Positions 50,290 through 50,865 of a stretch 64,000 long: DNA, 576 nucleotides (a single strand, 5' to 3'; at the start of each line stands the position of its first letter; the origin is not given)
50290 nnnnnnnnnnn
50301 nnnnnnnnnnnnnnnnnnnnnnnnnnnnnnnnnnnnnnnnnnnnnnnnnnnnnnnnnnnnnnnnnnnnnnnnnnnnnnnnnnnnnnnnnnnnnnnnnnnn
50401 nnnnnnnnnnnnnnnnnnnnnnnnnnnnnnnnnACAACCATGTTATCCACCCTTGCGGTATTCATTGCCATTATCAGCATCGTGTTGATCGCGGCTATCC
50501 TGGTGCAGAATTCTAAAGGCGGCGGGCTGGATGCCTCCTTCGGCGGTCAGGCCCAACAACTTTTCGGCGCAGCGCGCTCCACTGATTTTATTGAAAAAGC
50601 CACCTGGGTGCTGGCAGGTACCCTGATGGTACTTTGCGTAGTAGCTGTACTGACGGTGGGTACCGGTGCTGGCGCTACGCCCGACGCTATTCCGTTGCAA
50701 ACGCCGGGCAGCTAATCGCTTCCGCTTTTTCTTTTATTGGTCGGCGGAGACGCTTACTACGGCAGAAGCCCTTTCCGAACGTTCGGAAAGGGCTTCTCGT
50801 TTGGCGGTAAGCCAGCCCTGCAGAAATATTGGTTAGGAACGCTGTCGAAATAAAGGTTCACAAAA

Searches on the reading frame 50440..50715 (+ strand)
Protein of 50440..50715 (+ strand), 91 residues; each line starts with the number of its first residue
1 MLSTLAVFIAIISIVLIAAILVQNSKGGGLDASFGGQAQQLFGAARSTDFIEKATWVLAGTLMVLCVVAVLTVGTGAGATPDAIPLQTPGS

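Call 17: find_encoding_contigs(protein=window:50440-50715:+, flank=10000, max_places=10)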
Protein window:50440-50715:+ (91 aa): 15 contigs read that carry it; 10 places shown.
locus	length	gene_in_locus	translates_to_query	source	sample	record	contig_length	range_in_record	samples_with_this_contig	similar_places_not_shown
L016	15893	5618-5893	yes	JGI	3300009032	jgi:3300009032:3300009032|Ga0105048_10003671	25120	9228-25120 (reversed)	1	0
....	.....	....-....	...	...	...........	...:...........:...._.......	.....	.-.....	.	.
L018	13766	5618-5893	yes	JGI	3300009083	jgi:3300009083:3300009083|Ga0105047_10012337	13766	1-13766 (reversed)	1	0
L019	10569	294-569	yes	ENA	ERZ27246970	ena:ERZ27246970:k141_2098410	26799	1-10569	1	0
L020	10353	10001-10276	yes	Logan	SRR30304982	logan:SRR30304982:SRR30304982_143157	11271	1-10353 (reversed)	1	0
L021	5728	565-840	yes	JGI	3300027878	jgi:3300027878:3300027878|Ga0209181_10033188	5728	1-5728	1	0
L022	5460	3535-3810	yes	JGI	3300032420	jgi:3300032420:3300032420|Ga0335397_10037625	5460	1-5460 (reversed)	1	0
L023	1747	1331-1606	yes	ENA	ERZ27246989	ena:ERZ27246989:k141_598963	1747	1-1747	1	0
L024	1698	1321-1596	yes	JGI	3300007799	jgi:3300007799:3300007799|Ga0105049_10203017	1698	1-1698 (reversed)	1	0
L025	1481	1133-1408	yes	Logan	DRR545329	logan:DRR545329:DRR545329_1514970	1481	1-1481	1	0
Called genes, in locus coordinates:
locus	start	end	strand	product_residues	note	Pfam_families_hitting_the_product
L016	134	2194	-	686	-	PF07715:Plug, PF00593:TonB_dep_Rec_b-barrel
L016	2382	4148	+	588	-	PF00117:GATase, PF02540:NAD_synthase (weak), PF00958:GMP_synt_C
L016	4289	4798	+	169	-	PF04390:LptE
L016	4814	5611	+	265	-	-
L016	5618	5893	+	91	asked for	PF03840:SecG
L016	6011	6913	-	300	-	PF01832:Glucosaminidase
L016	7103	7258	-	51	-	-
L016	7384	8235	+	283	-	PF01869:BcrAD_BadFG (faint)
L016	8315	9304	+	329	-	PF00365:PFK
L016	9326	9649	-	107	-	-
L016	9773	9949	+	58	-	PF02618:YceG (weak)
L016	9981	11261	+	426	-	PF12704:MacB_PCD, PF02687:FtsX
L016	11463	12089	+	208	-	-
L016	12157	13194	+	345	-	PF01208:URO-D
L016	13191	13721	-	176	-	PF13521:AAA_28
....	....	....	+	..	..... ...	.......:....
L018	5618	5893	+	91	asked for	PF03840:SecG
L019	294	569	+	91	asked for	PF03840:SecG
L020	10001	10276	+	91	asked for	PF03840:SecG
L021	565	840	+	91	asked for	PF03840:SecG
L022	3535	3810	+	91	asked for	PF03840:SecG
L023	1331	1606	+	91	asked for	PF03840:SecG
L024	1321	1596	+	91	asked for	PF03840:SecG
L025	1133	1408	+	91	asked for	PF03840:SecG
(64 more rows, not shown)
